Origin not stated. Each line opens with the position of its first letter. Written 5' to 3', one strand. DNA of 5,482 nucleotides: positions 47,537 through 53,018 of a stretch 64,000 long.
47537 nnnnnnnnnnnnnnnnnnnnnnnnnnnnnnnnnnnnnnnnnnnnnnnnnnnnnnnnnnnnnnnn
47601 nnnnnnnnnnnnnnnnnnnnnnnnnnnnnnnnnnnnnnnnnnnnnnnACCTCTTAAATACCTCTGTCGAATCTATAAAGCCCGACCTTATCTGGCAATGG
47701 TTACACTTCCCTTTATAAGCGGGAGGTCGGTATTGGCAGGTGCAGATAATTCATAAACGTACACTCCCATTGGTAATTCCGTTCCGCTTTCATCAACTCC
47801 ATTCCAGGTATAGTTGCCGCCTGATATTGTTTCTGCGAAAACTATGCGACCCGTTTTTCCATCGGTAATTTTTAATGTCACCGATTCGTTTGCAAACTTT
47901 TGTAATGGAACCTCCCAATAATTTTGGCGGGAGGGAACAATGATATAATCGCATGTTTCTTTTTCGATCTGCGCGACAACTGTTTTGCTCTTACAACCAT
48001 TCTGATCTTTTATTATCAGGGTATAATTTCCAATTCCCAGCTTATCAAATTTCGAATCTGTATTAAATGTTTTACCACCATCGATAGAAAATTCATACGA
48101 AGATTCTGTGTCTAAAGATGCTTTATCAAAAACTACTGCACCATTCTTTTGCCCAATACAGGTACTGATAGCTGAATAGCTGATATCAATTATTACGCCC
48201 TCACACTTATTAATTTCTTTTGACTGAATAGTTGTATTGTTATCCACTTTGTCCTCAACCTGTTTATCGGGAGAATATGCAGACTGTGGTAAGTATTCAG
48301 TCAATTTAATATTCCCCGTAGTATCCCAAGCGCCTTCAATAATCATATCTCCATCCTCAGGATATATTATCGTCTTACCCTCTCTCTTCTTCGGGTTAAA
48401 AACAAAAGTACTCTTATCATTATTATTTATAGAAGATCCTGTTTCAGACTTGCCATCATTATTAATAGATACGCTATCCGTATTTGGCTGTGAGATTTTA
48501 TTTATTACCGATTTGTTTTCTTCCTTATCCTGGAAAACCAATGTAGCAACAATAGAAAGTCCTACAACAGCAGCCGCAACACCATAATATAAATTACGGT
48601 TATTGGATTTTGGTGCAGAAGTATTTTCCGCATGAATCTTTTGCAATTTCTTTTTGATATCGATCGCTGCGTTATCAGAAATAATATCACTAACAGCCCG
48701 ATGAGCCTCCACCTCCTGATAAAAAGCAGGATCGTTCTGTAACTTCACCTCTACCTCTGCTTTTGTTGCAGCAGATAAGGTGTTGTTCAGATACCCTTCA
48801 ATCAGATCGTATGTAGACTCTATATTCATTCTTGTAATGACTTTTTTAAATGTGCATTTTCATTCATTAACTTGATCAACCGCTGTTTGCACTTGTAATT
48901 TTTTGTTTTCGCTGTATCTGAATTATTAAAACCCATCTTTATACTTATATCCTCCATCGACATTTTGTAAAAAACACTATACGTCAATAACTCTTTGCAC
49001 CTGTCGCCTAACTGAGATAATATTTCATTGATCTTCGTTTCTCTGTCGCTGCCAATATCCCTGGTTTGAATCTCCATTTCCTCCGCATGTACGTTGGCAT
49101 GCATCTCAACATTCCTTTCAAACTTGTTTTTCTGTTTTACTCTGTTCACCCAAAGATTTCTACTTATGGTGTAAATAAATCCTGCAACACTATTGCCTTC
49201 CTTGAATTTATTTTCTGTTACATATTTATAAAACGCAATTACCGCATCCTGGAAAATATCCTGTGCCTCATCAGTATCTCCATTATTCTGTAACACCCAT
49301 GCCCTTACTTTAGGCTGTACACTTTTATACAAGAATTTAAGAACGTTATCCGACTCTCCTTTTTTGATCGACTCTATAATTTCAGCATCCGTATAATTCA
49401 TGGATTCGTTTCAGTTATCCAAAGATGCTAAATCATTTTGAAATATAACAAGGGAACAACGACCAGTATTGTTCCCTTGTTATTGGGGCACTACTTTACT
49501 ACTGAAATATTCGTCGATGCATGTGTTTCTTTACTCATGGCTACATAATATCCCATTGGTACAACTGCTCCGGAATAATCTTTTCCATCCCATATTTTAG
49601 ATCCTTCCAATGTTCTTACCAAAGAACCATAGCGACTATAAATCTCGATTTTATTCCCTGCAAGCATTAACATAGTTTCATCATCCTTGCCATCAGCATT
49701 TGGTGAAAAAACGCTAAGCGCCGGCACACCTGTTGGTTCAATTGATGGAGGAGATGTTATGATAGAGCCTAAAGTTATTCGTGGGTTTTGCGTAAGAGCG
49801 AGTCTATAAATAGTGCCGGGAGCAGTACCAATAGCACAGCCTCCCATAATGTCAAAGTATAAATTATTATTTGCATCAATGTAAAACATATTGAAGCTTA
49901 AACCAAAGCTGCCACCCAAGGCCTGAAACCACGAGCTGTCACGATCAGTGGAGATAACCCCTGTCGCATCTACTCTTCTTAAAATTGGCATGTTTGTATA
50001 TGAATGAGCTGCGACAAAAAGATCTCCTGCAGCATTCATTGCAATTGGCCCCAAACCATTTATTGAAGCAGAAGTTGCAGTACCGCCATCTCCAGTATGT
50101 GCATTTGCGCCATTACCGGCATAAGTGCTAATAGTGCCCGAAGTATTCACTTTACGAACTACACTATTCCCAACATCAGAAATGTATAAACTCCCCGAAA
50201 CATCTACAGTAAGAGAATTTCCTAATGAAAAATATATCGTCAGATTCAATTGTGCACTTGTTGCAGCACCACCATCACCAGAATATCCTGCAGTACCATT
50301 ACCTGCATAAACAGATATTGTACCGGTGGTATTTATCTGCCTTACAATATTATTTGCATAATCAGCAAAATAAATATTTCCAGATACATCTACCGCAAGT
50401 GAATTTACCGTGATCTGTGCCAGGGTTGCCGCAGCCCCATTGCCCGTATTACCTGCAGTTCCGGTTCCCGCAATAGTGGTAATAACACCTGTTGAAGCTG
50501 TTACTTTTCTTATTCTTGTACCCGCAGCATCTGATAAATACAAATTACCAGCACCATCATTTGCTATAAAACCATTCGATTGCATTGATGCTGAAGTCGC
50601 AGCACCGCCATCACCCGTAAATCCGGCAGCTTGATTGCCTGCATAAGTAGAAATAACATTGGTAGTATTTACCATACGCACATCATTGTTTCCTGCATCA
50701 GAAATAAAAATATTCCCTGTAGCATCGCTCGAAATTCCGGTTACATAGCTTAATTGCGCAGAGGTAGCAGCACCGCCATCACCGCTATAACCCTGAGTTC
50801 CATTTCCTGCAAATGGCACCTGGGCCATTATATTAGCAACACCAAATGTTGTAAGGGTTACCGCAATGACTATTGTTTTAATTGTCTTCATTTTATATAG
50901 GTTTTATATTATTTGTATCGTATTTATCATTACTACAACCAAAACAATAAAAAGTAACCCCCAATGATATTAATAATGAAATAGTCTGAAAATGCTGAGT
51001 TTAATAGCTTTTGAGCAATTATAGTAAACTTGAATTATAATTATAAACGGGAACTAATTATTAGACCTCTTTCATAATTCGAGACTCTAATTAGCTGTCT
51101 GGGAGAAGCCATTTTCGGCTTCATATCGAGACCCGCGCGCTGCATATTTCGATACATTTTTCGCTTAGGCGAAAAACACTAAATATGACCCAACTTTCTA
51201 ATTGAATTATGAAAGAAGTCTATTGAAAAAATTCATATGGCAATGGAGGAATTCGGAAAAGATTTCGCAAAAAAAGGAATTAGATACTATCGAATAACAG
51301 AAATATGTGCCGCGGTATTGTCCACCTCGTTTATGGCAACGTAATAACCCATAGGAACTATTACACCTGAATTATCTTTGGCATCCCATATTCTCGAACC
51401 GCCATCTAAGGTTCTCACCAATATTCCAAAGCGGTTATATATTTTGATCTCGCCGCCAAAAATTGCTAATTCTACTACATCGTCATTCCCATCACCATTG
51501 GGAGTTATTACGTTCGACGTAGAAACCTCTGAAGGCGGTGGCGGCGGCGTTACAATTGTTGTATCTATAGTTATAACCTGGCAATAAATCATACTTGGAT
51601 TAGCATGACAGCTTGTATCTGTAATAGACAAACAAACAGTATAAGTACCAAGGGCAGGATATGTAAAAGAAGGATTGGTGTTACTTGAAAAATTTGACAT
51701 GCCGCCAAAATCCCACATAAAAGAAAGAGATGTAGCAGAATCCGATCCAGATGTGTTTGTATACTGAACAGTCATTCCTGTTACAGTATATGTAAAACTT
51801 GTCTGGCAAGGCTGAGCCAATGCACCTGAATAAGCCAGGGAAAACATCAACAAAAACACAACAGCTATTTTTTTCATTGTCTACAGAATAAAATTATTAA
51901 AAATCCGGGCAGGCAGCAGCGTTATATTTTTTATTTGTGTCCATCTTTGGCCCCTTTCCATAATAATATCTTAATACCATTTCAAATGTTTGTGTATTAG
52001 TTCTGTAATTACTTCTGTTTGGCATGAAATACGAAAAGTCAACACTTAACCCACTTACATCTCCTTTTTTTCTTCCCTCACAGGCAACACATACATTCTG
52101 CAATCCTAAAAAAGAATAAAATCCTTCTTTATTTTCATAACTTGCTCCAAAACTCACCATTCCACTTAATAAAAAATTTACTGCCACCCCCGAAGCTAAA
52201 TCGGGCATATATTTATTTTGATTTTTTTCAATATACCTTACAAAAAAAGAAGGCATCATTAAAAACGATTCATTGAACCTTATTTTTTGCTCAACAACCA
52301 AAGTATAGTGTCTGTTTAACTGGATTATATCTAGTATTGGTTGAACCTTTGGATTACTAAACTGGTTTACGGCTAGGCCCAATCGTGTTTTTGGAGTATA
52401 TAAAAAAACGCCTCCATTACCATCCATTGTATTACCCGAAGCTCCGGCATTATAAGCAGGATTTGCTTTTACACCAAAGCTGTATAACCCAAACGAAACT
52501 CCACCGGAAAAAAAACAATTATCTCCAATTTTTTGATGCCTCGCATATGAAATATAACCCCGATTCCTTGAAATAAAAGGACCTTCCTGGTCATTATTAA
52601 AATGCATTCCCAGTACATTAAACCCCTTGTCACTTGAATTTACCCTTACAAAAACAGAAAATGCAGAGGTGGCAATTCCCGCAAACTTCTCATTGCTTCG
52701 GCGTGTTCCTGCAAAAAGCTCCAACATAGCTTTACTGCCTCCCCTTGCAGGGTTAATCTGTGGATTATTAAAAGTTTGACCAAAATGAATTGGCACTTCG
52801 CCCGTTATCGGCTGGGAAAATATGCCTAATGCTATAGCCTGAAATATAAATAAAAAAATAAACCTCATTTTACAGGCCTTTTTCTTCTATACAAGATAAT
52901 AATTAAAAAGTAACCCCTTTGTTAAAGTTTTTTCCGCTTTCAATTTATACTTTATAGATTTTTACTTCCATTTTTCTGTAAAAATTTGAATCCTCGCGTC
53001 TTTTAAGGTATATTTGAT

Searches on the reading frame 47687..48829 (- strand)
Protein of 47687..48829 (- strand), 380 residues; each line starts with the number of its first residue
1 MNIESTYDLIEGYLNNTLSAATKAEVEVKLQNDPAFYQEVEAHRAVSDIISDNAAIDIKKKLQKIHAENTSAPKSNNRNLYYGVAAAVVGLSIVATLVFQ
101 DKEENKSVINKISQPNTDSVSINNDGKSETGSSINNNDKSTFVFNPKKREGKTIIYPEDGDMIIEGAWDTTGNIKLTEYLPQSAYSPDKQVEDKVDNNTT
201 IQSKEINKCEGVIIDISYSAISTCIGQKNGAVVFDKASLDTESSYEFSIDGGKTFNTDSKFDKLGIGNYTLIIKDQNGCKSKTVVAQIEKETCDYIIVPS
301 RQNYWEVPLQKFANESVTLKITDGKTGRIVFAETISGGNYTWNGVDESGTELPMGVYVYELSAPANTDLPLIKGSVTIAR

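Call 9: search_protein_families(library=pfam, proteins=[window:47687-48829:-], max_evalue=0.001)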
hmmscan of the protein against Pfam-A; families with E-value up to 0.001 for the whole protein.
window:47687-48829:- (380 aa): 1 family
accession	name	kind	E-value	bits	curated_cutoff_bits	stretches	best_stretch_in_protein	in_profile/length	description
PF13585.12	CHU_C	-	0.00017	22.1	27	0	302-366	15-75/86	CHU_C Type IX secretion signal domain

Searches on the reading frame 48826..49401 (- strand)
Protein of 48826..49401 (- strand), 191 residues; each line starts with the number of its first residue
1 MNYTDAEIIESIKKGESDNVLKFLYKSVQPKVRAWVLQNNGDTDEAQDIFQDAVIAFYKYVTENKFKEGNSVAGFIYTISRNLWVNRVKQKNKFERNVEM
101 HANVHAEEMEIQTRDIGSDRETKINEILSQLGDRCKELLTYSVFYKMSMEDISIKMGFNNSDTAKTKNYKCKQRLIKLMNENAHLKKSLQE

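Call 72: search_protein_families(library=pfam, proteins=[window:48826-49401:-], max_evalue=0.001)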
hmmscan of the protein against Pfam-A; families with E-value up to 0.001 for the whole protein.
window:48826-49401:- (191 aa): 1 family
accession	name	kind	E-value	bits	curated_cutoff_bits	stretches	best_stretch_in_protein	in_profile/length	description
PF04542.20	Sigma70_r2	-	2.6e-09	37.2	24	1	24-92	1-69/71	Sigma-70 region 2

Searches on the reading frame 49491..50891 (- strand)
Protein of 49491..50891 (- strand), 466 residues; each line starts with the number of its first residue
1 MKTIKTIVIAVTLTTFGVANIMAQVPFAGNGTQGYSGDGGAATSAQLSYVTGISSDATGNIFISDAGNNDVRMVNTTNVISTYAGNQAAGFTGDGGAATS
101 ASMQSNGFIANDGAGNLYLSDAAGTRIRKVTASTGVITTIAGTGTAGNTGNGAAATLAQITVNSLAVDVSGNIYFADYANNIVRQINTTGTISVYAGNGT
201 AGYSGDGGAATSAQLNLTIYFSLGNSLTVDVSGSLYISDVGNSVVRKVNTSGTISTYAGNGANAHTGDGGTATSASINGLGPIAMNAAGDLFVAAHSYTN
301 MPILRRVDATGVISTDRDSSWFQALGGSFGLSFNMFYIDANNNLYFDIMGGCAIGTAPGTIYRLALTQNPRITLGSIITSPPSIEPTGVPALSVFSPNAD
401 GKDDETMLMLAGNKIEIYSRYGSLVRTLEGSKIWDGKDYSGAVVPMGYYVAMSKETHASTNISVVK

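Call 9: search_protein_families(library=pfam, proteins=[window:49491-50891:-], max_evalue=0.001)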
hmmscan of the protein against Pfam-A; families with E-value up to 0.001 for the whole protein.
window:49491-50891:- (466 aa): 3 families
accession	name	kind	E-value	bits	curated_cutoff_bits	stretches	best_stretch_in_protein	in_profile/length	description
PF25021.1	TEN_NHL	-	2.6e-20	73.1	27.1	2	34-87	128-179/357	Teneurin NHL domain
PF13585.12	CHU_C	-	1.4e-06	28.8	27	1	393-454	5-71/86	CHU_C Type IX secretion signal domain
PF01436.27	NHL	-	0.00038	20.8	20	0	47-70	1-24/28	NHL repeat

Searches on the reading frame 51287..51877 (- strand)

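Call 72: search_protein_families(library=pfam, proteins=[window:51287-51877:-], max_evalue=0.001)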
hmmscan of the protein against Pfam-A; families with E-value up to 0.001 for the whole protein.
window:51287-51877:- (196 aa): 3 families
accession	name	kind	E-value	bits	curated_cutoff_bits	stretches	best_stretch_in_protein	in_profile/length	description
PF13585.12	CHU_C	-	1.7e-09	38.1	27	1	120-185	3-72/86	CHU_C Type IX secretion signal domain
PF18911.6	PKD_4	-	1.6e-08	34.9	27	1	33-93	16-76/85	PKD domain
PF00801.26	PKD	-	1e-05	25.9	23.5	1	28-92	8-72/80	PKD domain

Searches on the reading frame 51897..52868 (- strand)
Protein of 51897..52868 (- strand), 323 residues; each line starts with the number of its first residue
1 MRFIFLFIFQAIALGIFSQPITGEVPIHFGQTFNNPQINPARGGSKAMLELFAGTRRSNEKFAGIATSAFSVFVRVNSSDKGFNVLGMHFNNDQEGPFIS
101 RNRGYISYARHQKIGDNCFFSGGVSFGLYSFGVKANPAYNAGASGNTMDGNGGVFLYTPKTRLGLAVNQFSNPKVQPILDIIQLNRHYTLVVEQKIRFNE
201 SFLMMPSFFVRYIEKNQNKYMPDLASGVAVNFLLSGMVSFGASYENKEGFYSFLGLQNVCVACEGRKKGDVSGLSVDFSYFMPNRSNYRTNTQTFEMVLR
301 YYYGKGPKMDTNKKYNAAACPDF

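Call 72: search_protein_families(library=pfam, proteins=[window:51897-52868:-], max_evalue=0.001)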
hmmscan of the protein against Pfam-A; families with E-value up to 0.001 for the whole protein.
window:51897-52868:- (323 aa): 1 family
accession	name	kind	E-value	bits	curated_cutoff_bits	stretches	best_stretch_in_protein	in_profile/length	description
PF11751.14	PorP_SprF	-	1.5e-24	87.5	22.3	1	28-259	8-243/273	Type IX secretion system membrane protein PorP/SprF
